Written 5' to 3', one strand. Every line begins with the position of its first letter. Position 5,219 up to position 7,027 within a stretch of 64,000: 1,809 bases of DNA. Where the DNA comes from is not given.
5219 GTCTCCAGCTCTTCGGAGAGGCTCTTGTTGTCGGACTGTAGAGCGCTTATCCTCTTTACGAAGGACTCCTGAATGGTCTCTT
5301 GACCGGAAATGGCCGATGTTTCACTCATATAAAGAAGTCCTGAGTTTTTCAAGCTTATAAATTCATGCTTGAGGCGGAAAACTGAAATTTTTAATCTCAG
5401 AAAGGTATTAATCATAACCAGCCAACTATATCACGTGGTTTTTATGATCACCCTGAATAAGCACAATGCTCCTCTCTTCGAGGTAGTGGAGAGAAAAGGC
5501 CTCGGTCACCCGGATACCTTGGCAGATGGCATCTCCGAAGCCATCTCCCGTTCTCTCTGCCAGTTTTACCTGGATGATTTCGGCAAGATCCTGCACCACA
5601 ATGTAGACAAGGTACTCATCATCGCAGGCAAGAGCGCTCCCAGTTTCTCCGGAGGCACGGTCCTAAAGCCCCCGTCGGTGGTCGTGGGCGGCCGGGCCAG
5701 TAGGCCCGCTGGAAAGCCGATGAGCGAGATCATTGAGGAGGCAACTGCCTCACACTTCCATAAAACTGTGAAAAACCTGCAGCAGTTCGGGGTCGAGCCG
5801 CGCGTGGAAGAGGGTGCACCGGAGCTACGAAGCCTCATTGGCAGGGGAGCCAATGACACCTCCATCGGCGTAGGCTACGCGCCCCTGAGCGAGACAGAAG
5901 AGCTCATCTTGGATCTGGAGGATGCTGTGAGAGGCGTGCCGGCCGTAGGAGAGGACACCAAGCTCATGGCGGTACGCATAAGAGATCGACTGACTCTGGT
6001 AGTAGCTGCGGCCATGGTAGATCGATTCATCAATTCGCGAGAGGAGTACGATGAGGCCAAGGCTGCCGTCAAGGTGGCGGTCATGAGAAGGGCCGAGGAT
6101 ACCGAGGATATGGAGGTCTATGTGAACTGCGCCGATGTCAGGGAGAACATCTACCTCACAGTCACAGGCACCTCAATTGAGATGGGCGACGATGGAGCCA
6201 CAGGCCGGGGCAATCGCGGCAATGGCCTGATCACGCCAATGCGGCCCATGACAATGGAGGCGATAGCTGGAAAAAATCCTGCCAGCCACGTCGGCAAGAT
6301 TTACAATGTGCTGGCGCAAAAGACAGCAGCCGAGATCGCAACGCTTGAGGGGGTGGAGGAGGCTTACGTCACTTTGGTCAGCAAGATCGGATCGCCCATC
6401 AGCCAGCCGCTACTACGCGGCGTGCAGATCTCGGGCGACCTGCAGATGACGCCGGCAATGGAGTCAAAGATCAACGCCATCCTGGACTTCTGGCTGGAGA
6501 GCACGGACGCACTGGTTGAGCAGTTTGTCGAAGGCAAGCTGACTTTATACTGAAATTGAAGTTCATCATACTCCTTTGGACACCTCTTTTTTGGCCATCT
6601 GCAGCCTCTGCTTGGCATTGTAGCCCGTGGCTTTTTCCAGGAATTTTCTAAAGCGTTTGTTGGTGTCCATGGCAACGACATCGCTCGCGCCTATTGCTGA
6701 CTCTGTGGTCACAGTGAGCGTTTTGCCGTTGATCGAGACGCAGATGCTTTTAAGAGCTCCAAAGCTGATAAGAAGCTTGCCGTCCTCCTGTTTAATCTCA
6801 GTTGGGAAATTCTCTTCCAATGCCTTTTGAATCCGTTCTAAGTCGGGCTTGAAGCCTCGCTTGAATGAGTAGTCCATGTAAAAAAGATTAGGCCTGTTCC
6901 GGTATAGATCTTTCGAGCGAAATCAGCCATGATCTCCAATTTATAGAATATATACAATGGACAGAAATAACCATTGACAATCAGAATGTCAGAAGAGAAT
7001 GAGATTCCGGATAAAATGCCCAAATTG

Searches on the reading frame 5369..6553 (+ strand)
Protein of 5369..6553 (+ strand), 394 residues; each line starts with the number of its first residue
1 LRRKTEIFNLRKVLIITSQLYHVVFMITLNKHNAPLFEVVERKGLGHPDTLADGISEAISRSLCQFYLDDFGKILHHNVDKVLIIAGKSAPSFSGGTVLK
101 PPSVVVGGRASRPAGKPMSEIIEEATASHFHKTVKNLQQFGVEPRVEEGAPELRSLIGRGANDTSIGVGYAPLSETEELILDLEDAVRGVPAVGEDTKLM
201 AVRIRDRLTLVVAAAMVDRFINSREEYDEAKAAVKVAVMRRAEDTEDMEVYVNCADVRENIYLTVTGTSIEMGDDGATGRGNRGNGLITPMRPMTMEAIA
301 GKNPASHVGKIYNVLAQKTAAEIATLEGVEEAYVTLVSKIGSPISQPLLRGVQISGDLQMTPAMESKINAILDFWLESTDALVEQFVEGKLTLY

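Call 3: search_protein_families(library=pfam, proteins=[window:5369-6553:+], max_evalue=0.01)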
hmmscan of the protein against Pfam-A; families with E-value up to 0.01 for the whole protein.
window:5369-6553:+ (394 aa): 1 family
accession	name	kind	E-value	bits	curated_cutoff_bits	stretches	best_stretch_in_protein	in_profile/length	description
PF01941.24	AdoMet_Synthase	-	1.4e-121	406.5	27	1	34-390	15-395/395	S-adenosylmethionine synthetase (AdoMet synthetase)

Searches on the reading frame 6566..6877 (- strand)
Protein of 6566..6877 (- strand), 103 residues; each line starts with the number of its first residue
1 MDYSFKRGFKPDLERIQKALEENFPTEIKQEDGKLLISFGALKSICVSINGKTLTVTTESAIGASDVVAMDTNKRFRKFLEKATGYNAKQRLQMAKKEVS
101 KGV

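Call 3: search_protein_families(library=pfam, proteins=[window:6566-6877:-], max_evalue=0.01)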
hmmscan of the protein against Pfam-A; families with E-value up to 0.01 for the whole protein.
window:6566-6877:- (103 aa): 1 family
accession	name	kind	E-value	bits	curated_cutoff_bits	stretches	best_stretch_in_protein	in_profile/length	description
PF18446.7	DUF5611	-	6.4e-29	101.1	25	1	2-97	3-102/102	Domain of unknown function (DUF5611)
